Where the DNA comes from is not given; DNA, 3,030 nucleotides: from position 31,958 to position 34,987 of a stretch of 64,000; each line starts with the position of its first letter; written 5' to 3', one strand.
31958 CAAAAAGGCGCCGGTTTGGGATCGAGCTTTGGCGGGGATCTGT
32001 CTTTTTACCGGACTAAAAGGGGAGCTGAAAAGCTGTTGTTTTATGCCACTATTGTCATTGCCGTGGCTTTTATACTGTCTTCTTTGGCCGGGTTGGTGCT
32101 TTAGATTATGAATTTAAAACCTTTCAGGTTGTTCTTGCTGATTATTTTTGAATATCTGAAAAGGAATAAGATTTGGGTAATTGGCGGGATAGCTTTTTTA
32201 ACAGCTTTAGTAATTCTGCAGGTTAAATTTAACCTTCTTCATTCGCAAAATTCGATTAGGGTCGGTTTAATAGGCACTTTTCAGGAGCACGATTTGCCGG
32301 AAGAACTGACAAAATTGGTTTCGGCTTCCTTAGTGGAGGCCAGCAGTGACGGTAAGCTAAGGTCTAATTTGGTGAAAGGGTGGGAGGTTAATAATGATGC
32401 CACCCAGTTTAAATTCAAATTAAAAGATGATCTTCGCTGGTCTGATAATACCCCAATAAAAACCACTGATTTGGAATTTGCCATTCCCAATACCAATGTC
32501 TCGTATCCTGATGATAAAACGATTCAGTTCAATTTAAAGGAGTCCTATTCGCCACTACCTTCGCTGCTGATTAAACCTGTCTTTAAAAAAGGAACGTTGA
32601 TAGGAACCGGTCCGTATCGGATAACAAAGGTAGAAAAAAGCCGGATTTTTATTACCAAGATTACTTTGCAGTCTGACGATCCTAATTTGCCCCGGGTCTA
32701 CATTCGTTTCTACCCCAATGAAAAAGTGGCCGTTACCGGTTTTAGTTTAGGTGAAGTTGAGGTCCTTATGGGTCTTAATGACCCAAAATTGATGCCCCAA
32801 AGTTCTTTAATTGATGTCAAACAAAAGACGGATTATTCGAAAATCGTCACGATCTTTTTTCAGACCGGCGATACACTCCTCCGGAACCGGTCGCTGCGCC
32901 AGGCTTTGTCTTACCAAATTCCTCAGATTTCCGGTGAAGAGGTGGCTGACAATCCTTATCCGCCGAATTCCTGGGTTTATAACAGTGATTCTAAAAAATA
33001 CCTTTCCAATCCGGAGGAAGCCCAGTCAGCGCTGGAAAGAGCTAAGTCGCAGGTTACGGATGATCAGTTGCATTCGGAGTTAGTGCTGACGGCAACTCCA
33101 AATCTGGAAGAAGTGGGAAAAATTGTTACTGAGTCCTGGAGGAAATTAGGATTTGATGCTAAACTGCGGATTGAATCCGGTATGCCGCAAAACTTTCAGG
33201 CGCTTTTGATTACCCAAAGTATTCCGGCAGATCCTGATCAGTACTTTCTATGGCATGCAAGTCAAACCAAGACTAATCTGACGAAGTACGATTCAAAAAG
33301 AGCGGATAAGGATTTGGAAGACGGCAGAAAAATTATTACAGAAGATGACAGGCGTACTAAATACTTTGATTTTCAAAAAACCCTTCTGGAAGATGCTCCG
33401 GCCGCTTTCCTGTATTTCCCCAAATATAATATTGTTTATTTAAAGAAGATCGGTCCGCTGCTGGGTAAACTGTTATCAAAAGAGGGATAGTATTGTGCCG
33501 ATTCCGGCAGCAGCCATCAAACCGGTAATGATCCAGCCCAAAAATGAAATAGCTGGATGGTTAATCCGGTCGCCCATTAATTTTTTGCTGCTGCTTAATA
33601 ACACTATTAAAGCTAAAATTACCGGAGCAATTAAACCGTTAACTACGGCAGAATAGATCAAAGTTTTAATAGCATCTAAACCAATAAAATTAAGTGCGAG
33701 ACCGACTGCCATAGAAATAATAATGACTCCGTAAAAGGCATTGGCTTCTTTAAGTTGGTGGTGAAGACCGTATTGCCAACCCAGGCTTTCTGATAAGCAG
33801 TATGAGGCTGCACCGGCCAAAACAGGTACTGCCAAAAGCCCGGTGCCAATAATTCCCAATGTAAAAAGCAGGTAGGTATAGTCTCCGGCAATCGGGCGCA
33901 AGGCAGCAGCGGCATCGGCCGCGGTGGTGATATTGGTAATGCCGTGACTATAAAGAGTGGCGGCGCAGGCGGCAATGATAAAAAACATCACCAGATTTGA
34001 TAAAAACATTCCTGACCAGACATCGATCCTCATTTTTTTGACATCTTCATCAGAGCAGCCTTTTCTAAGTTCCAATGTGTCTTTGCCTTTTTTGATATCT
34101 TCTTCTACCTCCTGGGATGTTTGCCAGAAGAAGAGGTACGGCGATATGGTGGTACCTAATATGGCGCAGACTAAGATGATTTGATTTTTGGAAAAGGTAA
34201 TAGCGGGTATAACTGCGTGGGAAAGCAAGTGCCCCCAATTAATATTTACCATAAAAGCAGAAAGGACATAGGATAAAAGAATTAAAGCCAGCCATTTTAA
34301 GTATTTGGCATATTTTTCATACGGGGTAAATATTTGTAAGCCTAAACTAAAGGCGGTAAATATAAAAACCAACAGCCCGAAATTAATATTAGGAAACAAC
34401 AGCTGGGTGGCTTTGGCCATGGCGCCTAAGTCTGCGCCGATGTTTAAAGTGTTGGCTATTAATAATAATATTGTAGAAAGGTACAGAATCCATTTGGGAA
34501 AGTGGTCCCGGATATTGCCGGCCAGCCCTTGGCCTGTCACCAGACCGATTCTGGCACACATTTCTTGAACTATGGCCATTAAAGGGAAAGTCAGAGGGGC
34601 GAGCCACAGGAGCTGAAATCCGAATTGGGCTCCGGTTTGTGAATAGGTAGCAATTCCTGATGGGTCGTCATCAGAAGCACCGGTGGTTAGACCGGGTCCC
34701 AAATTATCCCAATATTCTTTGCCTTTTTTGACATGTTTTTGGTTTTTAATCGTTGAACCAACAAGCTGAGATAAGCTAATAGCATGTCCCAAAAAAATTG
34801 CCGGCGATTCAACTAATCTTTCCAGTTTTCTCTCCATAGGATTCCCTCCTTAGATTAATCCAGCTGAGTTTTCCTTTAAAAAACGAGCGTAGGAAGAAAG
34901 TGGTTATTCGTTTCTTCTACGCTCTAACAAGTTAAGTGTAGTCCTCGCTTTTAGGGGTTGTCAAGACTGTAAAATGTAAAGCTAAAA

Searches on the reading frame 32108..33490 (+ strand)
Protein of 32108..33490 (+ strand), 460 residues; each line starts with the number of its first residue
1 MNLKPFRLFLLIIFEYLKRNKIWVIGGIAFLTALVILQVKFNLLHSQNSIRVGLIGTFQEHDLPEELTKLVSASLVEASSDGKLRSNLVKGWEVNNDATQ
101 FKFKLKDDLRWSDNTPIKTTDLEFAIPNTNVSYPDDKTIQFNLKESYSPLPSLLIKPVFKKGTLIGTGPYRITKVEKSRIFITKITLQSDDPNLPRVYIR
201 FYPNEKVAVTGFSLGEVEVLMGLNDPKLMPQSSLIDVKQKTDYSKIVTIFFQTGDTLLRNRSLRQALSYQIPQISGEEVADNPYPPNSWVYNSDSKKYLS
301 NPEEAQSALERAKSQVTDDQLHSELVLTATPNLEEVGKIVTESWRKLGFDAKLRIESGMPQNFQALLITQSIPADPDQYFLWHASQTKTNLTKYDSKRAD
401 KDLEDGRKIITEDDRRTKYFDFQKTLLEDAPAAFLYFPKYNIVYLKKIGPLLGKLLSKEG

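Call 24: search_protein_families(library=pfam, proteins=[window:32108-33490:+], max_evalue=0.1)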
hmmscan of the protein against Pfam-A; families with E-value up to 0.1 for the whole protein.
window:32108-33490:+ (460 aa): 1 family
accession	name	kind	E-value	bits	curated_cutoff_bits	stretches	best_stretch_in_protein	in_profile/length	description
PF00496.27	SBP_bac_5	-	5.1e-32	111.8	32.4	1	84-382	2-358/368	Bacterial extracellular solute-binding proteins, family 5 Middle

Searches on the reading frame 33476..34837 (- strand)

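Call 24: search_protein_families(library=pfam, proteins=[window:33476-34837:-], max_evalue=0.1)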
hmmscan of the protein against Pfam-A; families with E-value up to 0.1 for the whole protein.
window:33476-34837:- (453 aa): 1 family
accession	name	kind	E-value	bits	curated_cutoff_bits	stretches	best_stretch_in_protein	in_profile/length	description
PF01566.24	Nramp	-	6.3e-90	302.2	29.8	1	62-426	1-355/357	Natural resistance-associated macrophage protein-like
